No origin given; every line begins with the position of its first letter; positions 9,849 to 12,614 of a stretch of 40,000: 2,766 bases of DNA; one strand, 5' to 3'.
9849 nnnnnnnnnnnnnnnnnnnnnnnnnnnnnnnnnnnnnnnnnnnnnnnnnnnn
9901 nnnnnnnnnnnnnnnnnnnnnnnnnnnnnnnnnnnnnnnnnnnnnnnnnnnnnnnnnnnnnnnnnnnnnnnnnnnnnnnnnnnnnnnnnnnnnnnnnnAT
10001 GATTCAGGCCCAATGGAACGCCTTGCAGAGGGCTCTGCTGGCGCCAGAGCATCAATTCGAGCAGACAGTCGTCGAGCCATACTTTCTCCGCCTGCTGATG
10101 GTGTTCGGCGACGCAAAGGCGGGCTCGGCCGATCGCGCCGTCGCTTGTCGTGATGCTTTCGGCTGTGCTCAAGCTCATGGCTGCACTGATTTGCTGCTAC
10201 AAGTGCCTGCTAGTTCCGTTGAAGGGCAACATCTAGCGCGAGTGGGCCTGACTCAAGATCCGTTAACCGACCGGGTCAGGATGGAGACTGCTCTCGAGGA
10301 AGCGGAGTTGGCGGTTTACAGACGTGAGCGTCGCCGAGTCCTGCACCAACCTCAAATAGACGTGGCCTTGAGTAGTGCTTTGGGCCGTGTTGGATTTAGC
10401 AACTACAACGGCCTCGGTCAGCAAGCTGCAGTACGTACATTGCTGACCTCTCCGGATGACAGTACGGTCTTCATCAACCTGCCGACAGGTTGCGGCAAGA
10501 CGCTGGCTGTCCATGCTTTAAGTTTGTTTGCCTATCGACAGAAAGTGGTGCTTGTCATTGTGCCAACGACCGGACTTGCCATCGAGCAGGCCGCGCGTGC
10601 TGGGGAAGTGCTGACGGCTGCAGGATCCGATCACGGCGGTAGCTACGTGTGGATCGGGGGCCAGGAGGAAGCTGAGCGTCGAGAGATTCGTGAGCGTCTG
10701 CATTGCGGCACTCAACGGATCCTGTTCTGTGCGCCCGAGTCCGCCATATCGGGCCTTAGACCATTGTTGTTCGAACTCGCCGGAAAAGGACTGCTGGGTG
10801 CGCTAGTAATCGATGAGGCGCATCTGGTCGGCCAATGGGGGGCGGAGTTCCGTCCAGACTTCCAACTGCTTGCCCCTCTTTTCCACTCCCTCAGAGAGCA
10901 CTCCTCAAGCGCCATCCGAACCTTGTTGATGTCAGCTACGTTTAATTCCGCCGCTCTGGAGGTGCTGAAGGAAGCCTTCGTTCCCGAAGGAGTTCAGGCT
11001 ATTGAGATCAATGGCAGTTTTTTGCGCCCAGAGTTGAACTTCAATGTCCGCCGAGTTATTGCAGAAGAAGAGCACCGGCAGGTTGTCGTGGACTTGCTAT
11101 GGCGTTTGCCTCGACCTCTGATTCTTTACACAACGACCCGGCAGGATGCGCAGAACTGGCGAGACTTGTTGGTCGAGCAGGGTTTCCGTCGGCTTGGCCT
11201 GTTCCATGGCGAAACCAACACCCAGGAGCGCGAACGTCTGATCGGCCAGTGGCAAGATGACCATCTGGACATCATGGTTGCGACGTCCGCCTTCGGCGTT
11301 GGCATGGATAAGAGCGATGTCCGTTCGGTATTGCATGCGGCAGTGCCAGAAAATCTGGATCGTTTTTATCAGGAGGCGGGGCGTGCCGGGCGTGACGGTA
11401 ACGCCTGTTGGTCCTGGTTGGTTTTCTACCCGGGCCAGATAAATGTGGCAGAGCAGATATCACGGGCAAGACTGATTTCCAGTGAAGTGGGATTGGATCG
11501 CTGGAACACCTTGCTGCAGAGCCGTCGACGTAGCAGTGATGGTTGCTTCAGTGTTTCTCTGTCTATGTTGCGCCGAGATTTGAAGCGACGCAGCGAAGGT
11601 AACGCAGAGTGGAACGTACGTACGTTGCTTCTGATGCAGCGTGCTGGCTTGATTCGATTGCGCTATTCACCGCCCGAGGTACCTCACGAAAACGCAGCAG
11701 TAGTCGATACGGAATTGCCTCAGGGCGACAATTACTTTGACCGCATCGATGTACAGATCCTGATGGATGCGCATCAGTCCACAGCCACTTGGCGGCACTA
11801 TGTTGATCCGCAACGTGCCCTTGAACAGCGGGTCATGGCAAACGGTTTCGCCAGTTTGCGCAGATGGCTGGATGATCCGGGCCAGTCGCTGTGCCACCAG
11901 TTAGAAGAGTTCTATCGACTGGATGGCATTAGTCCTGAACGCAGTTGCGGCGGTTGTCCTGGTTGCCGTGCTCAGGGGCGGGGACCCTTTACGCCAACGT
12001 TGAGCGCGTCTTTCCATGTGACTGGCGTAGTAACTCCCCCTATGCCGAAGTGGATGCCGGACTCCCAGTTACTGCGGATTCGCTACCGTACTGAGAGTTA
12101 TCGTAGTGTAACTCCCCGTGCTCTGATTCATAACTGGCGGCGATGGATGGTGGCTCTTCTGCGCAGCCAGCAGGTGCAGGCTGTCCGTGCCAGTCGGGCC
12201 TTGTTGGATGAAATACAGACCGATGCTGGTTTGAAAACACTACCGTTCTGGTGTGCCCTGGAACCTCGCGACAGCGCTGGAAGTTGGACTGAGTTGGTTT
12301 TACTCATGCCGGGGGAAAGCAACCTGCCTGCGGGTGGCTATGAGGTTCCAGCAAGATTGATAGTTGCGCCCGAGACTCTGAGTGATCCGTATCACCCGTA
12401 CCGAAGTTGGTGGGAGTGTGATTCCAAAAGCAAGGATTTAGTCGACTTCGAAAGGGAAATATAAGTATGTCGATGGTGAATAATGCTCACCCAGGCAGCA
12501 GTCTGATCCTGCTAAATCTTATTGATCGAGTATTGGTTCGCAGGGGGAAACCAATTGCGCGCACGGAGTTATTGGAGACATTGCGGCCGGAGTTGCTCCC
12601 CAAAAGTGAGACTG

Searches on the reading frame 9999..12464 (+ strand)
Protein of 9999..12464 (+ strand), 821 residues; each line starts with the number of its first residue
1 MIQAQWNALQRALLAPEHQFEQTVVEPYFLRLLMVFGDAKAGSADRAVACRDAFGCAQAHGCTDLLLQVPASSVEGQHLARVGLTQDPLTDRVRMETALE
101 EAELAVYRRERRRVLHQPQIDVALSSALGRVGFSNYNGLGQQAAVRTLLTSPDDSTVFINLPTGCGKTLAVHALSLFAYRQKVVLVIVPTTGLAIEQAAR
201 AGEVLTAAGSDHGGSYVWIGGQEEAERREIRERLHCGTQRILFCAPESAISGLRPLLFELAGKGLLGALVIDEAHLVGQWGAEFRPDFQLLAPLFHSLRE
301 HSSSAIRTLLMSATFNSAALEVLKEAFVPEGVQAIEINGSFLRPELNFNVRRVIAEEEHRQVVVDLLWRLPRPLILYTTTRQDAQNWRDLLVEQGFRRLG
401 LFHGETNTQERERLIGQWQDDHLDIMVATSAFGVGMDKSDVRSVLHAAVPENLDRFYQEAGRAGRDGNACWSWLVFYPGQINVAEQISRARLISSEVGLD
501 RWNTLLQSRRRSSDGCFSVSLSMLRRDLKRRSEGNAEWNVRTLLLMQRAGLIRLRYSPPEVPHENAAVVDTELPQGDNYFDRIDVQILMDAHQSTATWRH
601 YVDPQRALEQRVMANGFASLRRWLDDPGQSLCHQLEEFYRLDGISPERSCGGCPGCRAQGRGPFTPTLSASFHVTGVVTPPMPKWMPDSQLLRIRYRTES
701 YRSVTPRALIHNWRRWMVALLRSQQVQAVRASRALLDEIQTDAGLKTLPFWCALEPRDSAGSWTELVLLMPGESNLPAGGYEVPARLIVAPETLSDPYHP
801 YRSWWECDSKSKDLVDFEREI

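Call 4: search_protein_families(library=pfam, proteins=[window:9999-12464:+], max_evalue=0.01)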
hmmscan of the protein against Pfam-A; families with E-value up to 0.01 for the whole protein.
window:9999-12464:+ (821 aa): 3 families
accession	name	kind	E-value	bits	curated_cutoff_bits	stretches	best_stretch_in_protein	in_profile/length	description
PF00270.35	DEAD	-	7.3e-18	65.3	26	1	141-318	4-163/167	DEAD/DEAH box helicase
PF00271.37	Helicase_C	-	9.9e-15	55.2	23.5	1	371-467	15-110/110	Helicase conserved C-terminal domain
PF04851.21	ResIII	-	1.2e-06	28.9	22.5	1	141-280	8-140/164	Type III restriction enzyme, res subunit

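Call 5: search_protein_families(library=padloc, proteins=[window:9999-12464:+], max_evalue=0.01)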
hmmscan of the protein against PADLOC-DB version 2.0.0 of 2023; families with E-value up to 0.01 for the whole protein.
window:9999-12464:+ (821 aa): 45 families (the best 25 are shown)
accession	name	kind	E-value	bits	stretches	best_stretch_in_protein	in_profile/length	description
PDLC02855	DpdF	-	1.4e-277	921.3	1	4-821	3-822/825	DpdF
PDLC02872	DpdF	-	2.2e-160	534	1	105-803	126-841/859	DpdF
PDLC02867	DpdF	-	4.4e-146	486.4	1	103-800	103-826/855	DpdF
PDLC02857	DpdF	-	2.5e-123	411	1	131-665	173-732/911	DpdF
PDLC02860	DpdF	-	2.4e-62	209.3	1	259-554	4-299/547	DpdF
PDLC02862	DpdF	-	4.1e-61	204.9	1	73-557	53-555/811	DpdF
PDLC02864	DpdF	-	3.7e-56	189.2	1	129-488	16-350/610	DpdF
PDLC02870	DpdF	-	1.2e-44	150.7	1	139-497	16-351/534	DpdF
PDLC02861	DpdF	-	5.7e-41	138.5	1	132-483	25-350/611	DpdF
PDLC03928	PsyrT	-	3.9e-40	135.8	1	140-470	25-339/689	-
PDLC02865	DpdF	-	7.6e-35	117.9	1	88-472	716-1076/1499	DpdF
PDLC02868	DpdF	-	1.8e-29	100.1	2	414-528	635-746/1078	DpdF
PDLC01089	C3a193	-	6.6e-27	92.3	1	151-469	264-585/983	poss. alt. Cas3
PDLC02863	DpdF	-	2.6e-21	74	1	340-505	20-183/488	DpdF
PDLC02859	DpdF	-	1.7e-17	61.1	1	149-470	110-419/545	DpdF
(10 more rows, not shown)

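Call 6: search_protein_families(library=ncbifam, proteins=[window:9999-12464:+], max_evalue=0.01)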
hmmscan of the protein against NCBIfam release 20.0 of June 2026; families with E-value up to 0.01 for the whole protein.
window:9999-12464:+ (821 aa): 33 families (the best 25 are shown)
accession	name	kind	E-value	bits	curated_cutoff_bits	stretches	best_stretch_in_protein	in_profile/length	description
NF041063.1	DpdF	equivalog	7.8e-242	805.3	550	1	17-802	10-813/813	protein DpdF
TIGR01389.1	recQ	equivalog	2.5e-48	164.9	640.2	1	132-487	10-339/591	DNA helicase RecQ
TIGR00614.1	recQ_fam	subfamily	1.6e-44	152.5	219.8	1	141-486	16-340/470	RecQ family ATP-dependent DNA helicase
NF008279.0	PRK11057.1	equivalog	7.5e-34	117.1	1015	1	139-482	28-346/608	ATP-dependent DNA helicase RecQ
NF053631.1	RNA_helic_CshA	equivalog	1.6e-15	56.9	646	1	120-487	6-352/434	degradosome RNA helicase CshA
TIGR04121.1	DEXH_lig_assoc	equivalog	1.8e-14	52.4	850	1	154-466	28-346/804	ligase-associated DNA damage response DEXH box helicase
NF008744.0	PRK11776.1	equivalog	6.3e-14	51.4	524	1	157-490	44-360/460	ATP-dependent RNA helicase DbpA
NF008394.0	PRK11192.1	equivalog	5.7e-12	45.2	507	1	119-468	9-343/441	ATP-dependent RNA helicase SrmB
NF002340.1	PRK01297.1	equivalog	1.3e-09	37.4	564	1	304-470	183-347/372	ATP-dependent RNA helicase RhlB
TIGR02621.3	cas3_GSU0051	exception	4.2e-09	35.8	400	1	268-469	170-376/854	type I-G CRISPR-associated helicase/endonuclease Cas3g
TIGR03817.1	DECH_helic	hypoth_equivalog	6e-09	34.7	874.1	1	155-474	52-381/742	helicase/secretion neighborhood putative DEAH-box helicase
NF003419.0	PRK04837.1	equivalog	6.4e-09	35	588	1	370-471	255-355/424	ATP-dependent RNA helicase RhlB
TIGR00643.1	recG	equivalog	3.3e-08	32.7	659.4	1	164-476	266-563/629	ATP-dependent DNA helicase RecG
NF008168.0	PRK10917.2-2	equivalog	5e-08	31.7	718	1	397-476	612-692/795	ATP-dependent DNA helicase RecG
TIGR01054.1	rgy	equivalog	7.1e-07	27.2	471.7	1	159-243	100-184/1172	reverse gyrase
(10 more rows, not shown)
